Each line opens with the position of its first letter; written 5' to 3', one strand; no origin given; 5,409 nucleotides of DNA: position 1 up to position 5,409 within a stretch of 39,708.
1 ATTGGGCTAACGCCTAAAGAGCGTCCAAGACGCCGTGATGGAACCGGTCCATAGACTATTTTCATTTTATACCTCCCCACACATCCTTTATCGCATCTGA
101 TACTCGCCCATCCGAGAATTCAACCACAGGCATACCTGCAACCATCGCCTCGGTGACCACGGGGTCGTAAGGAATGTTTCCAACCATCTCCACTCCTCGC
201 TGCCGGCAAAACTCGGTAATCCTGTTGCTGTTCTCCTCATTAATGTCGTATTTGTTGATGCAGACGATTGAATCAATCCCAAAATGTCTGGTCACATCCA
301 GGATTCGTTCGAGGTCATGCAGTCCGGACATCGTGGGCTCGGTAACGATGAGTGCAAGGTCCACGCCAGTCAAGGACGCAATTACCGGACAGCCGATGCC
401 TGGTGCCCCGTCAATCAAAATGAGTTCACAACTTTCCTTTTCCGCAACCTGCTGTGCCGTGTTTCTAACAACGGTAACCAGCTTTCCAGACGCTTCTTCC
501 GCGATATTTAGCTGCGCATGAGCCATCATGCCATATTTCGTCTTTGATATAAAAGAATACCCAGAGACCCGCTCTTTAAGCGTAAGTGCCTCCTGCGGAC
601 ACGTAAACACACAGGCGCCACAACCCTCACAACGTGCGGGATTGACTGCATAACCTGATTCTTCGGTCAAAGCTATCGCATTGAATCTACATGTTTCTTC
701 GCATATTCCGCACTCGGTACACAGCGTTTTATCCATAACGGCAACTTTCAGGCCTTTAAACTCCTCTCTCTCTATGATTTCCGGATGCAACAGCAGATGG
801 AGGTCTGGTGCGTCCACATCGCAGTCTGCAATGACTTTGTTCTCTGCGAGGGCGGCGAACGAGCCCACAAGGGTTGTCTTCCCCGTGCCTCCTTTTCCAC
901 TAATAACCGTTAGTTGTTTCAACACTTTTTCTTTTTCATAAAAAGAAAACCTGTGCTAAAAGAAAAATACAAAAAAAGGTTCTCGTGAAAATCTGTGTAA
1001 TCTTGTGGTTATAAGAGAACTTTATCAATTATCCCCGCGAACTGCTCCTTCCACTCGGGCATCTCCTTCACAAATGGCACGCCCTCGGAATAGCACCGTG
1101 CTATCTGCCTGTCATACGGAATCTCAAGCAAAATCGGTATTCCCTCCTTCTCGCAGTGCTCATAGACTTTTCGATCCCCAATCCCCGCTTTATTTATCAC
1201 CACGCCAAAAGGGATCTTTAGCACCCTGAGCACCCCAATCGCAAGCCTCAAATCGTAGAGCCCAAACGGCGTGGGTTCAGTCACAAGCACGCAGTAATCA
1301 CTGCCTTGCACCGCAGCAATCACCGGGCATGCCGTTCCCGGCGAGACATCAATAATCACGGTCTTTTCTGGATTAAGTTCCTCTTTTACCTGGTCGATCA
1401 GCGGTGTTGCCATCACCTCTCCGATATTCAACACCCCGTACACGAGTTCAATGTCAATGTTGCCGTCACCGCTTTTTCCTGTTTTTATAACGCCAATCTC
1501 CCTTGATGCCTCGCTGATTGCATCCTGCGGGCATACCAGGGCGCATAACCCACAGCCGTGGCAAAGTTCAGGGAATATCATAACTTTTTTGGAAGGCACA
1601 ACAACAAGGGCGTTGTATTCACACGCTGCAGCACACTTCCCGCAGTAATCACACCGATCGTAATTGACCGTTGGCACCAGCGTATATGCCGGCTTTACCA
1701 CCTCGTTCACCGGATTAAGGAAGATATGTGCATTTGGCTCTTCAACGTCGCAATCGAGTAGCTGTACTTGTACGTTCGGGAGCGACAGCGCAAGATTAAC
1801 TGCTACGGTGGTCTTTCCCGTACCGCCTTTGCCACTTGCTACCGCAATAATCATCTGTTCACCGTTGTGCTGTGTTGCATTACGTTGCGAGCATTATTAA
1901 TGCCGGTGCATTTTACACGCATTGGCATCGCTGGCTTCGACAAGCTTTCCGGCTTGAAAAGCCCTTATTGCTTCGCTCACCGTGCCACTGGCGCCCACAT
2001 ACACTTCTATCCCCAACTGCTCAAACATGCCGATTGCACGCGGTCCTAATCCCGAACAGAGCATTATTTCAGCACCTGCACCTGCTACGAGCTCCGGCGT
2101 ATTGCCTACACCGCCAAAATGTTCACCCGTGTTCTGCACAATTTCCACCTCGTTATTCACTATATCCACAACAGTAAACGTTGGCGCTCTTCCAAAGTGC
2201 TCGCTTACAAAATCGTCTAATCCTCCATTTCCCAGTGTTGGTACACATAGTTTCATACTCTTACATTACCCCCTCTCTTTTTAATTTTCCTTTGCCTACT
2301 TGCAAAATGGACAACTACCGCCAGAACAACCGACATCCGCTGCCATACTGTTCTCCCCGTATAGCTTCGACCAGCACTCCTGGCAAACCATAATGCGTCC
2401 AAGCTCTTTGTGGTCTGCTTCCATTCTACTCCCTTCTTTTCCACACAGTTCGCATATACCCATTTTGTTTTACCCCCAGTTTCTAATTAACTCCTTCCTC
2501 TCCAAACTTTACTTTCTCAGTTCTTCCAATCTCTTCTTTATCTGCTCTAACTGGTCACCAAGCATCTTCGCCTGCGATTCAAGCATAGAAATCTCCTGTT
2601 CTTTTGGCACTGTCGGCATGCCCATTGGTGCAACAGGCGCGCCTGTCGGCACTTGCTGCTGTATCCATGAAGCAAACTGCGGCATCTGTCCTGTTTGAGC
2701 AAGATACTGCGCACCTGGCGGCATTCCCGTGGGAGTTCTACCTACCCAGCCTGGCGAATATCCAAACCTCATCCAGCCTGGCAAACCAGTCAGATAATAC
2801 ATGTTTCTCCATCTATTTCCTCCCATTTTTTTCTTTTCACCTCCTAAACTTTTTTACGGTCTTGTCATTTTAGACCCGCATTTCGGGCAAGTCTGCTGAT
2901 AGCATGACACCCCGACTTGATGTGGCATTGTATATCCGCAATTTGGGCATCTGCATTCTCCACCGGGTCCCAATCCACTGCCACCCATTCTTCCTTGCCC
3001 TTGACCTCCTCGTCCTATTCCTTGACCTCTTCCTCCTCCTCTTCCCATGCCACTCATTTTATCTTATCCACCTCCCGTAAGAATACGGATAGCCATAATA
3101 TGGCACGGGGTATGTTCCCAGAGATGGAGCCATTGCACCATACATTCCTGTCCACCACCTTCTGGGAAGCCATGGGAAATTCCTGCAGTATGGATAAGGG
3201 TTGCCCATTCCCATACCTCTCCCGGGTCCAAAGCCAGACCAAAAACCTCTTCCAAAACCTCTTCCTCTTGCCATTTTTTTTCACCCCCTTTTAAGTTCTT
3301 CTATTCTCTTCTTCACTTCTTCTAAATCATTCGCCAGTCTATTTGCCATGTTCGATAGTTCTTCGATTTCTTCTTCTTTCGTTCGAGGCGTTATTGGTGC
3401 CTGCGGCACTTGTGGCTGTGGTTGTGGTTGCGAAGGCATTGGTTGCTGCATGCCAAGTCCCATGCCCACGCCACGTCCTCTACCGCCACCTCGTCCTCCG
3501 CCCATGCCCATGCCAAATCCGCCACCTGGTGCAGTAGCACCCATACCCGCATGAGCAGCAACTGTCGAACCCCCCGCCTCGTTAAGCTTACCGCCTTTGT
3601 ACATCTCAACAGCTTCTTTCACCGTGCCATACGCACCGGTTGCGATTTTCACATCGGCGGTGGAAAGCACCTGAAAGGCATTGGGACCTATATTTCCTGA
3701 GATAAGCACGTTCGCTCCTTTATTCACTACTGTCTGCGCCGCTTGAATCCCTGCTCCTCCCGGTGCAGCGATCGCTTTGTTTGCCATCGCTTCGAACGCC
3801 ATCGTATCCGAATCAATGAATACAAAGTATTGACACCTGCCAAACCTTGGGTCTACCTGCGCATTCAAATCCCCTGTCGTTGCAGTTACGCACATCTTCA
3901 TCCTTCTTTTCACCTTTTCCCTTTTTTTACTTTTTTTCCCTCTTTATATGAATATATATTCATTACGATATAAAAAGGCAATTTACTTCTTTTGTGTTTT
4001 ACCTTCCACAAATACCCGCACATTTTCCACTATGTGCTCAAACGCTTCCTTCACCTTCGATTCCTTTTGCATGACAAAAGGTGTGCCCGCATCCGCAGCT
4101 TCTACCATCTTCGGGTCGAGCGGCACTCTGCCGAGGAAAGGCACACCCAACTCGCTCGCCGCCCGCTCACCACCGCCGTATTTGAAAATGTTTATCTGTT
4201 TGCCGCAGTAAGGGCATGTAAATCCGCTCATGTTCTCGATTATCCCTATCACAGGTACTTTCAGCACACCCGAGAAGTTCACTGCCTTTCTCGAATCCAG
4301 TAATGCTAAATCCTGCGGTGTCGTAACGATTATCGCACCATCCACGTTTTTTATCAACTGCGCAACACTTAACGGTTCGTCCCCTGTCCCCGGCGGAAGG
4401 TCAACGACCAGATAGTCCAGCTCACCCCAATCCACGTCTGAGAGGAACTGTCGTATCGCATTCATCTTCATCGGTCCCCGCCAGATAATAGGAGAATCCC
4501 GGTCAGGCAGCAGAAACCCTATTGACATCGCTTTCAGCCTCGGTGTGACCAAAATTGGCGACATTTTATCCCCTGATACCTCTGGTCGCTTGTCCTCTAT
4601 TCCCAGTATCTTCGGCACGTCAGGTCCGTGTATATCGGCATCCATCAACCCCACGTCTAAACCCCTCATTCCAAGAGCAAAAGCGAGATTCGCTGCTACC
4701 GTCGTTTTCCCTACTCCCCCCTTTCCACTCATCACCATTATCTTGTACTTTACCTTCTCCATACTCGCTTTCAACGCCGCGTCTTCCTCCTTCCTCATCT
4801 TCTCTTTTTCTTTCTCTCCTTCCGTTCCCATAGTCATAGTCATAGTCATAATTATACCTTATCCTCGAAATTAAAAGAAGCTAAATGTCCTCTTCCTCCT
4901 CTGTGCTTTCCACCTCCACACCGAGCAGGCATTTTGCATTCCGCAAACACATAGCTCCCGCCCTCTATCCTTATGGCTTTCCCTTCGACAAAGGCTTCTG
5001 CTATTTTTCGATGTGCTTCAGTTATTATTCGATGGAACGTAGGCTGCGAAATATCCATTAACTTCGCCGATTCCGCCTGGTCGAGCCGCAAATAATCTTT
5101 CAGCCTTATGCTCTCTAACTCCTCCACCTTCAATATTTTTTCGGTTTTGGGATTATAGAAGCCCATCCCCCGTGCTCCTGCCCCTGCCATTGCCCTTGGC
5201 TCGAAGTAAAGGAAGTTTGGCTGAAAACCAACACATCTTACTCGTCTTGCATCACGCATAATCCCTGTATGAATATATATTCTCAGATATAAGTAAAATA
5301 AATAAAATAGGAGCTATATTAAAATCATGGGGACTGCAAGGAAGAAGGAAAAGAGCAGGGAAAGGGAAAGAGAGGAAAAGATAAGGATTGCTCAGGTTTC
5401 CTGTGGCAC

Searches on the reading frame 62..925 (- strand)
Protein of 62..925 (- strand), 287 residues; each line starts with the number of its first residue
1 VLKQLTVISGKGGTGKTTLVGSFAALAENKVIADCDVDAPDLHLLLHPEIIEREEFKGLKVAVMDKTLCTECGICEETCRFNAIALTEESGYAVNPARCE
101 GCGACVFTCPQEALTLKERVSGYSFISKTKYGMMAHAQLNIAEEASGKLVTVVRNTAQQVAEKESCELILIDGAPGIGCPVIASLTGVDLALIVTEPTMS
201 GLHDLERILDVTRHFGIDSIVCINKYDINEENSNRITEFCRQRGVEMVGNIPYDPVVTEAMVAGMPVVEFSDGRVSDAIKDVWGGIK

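Call 10: search_protein_families(library=ncbifam, proteins=[window:62-925:-], max_evalue=0.00001)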
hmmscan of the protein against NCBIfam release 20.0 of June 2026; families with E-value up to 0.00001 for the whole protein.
window:62-925:- (287 aa): 41 families (the best 25 are shown)
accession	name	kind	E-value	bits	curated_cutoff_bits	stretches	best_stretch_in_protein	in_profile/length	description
TIGR01969.1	minD_arch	subfamily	4.3e-17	62.1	201.75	1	163-271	106-214/251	cell division ATPase MinD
TIGR01968.1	minD_bact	equivalog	2.6e-13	49.9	212.9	1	158-281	102-231/261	septum site-determining protein MinD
NF041891.1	hdrA_Methbact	equivalog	3.6e-11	42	1300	1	60-121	565-625/762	ferredoxin:CoB-CoM heterodisulfide reductase subunit HdrA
NF040770.1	hetero_SS_HdrA2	exception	6.5e-11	41.1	1100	1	61-118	571-627/777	CoB-CoM heterodisulfide reductase HdrA2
TIGR02179.1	PorD_KorD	subfamily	1.7e-10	40.8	60.05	1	63-118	21-76/78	2-oxoacid:acceptor oxidoreductase, delta subunit, pyruvate/2-ketoisovalerate family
NF038196.1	ferrodoxin_EFR1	subfamily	2.2e-10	41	75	1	67-119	184-234/242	EFR1 family ferrodoxin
NF041136.1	MrpORP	equivalog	2.4e-09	36.9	450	0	152-271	102-232/365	iron-sulfur cluster carrier protein MrpORP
NF041778.1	hetero_SS_HdrA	equivalog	5.6e-09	34.4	1400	1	60-117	580-636/771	ferredoxin:CoB-CoM heterodisulfide reductase subunit HdrA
TIGR03224.1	benzo_boxA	equivalog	6.7e-09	35.1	459.2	1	61-136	4-81/411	benzoyl-CoA 2,3-epoxidase subunit BoxA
NF041546.1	ParA_partition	equivalog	8.1e-09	35.3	180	0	152-282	61-200/203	ParA family partition ATPase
NF045766.1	PhenlGlyoxDHPadI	equivalog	2.9e-08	32.9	700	1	63-124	82-143/443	NADH-dependent phenylglyoxylate dehydrogenase subunit beta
NF043039.1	HgcAB_like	equivalog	3.1e-08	33.6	285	1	57-114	291-349/350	HgcAB-like fusion protein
NF005503.0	PRK07118.1-2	equivalog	4.2e-08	32.8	252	1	69-121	140-191/292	RnfABCDGE type electron transport complex subunit B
NF040864.1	HgcB_ferredoxin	equivalog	5.6e-08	32.5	99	1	64-124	11-71/93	mercury methylation ferredoxin HgcB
TIGR03294.1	FrhG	equivalog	6e-08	32.7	245.5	1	59-114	166-220/228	coenzyme F420 hydrogenase subunit gamma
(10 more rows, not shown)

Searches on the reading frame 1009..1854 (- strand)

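Call 10: search_protein_families(library=ncbifam, proteins=[window:1009-1854:-], max_evalue=0.00001)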
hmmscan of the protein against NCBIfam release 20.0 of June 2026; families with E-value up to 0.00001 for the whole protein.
window:1009-1854:- (281 aa): 31 families (the best 25 are shown)
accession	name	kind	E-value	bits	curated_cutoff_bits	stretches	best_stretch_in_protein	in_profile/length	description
TIGR01969.1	minD_arch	subfamily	2.5e-16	59.6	201.75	1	1-47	1-49/251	cell division ATPase MinD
NF041136.1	MrpORP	equivalog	6.4e-15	55.3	450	1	3-47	8-54/365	iron-sulfur cluster carrier protein MrpORP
NF041546.1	ParA_partition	equivalog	1.1e-11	44.6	180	1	2-37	1-38/203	ParA family partition ATPase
NF041778.1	hetero_SS_HdrA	equivalog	3.5e-10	38.4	1400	1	43-114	567-634/771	ferredoxin:CoB-CoM heterodisulfide reductase subunit HdrA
TIGR01968.1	minD_bact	equivalog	1.6e-09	37.5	212.9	1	2-64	3-64/261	septum site-determining protein MinD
NF041891.1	hdrA_Methbact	equivalog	1.6e-09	36.6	1300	1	59-114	565-619/762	ferredoxin:CoB-CoM heterodisulfide reductase subunit HdrA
NF040770.1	hetero_SS_HdrA2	exception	2.9e-09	35.6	1100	1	59-116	570-626/777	CoB-CoM heterodisulfide reductase HdrA2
TIGR02700.1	flavo_MJ0208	hypoth_equivalog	3.2e-09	36.4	251.35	1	60-117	141-199/234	dihydromethanopterin reductase (acceptor)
NF008669.0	PRK11670.1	equivalog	9.8e-09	34.6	348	1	2-44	109-153/369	iron-sulfur cluster carrier protein ApbC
TIGR02179.1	PorD_KorD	subfamily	1.5e-08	34.6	60.05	1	58-115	17-74/78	2-oxoacid:acceptor oxidoreductase, delta subunit, pyruvate/2-ketoisovalerate family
NF006183.0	PRK08318.1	equivalog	8.1e-08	31.4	335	1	55-119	331-401/422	NAD-dependent dihydropyrimidine dehydrogenase subunit PreA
TIGR01944.1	rnfB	subfamily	1.7e-07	30.9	68.7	1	59-116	106-163/190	RnfABCDGE type electron transport complex subunit B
TIGR03287.1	methan_mark_16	hypoth_equivalog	6.6e-07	28.1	363.95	1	53-127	289-358/391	methanogenesis marker 16 metalloprotein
NF006221.0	PRK08348.1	subfamily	7.5e-07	28.9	124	1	62-116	40-95/136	NADH-plastoquinone oxidoreductase subunit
NF007202.0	PRK09623.1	equivalog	8.3e-07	29.3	166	1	54-116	39-101/105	3-methyl-2-oxobutanoate dehydrogenase subunit delta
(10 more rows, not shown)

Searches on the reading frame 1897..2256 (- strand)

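Call 87: search_protein_families(library=pfam, proteins=[window:1897-2256:-], max_evalue=0.01)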
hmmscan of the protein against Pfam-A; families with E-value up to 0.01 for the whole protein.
window:1897-2256:- (119 aa): 1 family
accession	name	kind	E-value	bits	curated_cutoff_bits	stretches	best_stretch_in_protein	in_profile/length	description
PF02579.22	Nitro_FeMo-Co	-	2.1e-22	79.7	26.3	1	14-101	2-93/94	Dinitrogenase iron-molybdenum cofactor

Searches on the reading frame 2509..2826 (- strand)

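Call 87: search_protein_families(library=pfam, proteins=[window:2509-2826:-], max_evalue=0.01)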
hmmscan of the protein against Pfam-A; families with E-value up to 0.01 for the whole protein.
window:2509-2826:- (105 aa): 1 family
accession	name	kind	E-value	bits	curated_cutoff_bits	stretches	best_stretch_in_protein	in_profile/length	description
PF17253.7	DUF5320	-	1.5e-05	26.5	27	1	55-103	56-99/99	Family of unknown function (DUF5320)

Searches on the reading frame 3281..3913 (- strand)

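Call 43: search_protein_families(library=pfam, proteins=[window:3281-3913:-], max_evalue=0.001)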
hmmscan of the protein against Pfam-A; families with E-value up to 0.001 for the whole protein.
window:3281-3913:- (210 aa): 2 families
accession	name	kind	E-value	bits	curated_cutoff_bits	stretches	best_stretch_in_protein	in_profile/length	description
PF02579.22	Nitro_FeMo-Co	-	9.2e-23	80.8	26.3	1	17-106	2-93/94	Dinitrogenase iron-molybdenum cofactor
PF17253.7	DUF5320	-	1.3e-08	36.3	27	1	122-207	20-99/99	Family of unknown function (DUF5320)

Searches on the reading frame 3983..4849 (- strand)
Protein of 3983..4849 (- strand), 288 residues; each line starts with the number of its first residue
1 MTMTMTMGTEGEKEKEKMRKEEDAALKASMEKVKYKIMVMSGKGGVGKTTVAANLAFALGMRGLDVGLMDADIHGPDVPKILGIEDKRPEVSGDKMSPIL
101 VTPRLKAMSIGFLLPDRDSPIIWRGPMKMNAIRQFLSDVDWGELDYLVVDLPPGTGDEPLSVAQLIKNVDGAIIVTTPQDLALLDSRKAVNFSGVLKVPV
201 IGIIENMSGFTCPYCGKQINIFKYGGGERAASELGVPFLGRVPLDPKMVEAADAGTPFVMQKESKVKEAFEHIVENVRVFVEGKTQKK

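Call 10: search_protein_families(library=ncbifam, proteins=[window:3983-4849:-], max_evalue=0.00001)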
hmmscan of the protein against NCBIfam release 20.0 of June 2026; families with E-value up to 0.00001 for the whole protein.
window:3983-4849:- (288 aa): 13 families
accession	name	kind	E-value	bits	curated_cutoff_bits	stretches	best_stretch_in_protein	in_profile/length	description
NF041136.1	MrpORP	equivalog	6.8e-112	374.4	450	1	30-278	1-249/365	iron-sulfur cluster carrier protein MrpORP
NF008669.0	PRK11670.1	equivalog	8.6e-75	251.9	348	1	27-278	100-350/369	iron-sulfur cluster carrier protein ApbC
TIGR01969.1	minD_arch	subfamily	1e-22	80.5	201.75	2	37-89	3-55/251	cell division ATPase MinD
TIGR01968.1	minD_bact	equivalog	1.6e-19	70.3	212.9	1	37-277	4-236/261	septum site-determining protein MinD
NF041546.1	ParA_partition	equivalog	4.2e-11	42.8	180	1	37-73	2-38/203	ParA family partition ATPase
NF008079.0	PRK10818.1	equivalog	1.6e-10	40.8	508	1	37-188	5-155/270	septum site-determining protein MinD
TIGR03815.1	CpaE_hom_Actino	equivalog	4.9e-09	35.8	154.45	0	37-88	114-165/340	septum site-determining protein Ssd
TIGR03018.1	pepcterm_TyrKin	hypoth_equivalog_domain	1.7e-08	34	230.65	1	25-87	22-89/207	XrtA-associated tyrosine autokinase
NF047398.1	AAA_KGGVGR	domain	7.5e-08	32.9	90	1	37-91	5-59/190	KGGVGR-motif variant AAA ATPase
TIGR04291.1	arsen_driv_ArsA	equivalog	8.1e-08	31.4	650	1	20-72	305-357/565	arsenical pump-driving ATPase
TIGR03371.1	cellulose_yhjQ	equivalog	4.7e-07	29.5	157.85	1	37-74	4-41/246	cellulose biosynthesis protein BcsQ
TIGR01007.1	eps_fam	subfamily_domain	1e-06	28.5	108.05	0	26-84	10-67/204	polysaccharide biosynthesis tyrosine autokinase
NF053622.1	ATPseBagAMYCTU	equivalog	1.1e-06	28.3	400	1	34-70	6-42/325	ATPase BagA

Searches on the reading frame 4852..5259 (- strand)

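Call 43: search_protein_families(library=pfam, proteins=[window:4852-5259:-], max_evalue=0.001)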
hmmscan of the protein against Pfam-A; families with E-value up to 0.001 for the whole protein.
window:4852-5259:- (135 aa): 1 family
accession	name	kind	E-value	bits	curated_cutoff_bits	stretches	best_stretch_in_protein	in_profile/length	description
PF02001.22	DUF134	-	5.6e-22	78.6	27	1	5-104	8-96/98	Protein of unknown function DUF134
